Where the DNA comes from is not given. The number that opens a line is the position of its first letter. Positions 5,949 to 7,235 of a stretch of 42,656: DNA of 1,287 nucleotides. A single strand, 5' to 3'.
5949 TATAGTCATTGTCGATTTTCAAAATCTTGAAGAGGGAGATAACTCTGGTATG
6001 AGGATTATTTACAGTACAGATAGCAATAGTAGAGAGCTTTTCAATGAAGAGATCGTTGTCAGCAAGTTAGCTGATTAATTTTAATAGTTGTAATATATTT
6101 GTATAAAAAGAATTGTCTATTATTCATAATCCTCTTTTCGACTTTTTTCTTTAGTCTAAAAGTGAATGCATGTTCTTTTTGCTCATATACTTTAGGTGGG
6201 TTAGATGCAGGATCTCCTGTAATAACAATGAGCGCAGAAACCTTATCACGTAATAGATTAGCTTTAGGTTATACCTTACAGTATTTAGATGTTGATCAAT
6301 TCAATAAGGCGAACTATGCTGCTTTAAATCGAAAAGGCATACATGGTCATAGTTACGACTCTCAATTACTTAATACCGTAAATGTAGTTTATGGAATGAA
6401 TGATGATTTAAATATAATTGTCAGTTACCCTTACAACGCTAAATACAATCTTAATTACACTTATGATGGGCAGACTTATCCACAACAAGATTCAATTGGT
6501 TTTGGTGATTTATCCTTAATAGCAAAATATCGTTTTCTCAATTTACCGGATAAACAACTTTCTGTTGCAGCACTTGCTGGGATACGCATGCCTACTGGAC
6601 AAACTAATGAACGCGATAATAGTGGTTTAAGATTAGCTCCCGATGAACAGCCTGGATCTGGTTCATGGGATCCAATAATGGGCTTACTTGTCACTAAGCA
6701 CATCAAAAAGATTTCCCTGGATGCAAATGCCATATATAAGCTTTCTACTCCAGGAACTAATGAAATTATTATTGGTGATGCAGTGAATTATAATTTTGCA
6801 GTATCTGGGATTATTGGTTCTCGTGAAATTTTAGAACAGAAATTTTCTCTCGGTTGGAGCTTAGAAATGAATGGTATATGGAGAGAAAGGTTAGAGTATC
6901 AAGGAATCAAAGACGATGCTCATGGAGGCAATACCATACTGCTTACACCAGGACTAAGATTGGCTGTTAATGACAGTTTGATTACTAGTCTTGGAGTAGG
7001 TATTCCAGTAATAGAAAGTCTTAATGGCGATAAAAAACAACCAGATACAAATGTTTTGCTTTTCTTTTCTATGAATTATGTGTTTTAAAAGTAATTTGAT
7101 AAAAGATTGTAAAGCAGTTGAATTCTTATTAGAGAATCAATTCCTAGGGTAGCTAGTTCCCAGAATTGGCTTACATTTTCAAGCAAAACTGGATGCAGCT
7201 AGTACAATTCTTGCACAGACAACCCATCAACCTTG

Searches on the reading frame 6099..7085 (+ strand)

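Call 22: search_protein_families(library=pfam, proteins=[window:6099-7085:+], max_evalue=0.01)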
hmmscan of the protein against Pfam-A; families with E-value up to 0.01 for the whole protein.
window:6099-7085:+ (329 aa): 1 family
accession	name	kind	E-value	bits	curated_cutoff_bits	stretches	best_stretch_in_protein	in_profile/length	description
PF13557.12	Phenol_MetA_deg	-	7.4e-07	29.9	22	1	112-292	63-213/242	Putative MetA-pathway of phenol degradation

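Call 23: search_protein_families(library=padloc, proteins=[window:6099-7085:+], max_evalue=0.01)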
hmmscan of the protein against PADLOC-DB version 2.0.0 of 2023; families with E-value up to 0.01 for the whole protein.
window:6099-7085:+ (329 aa): 0 families
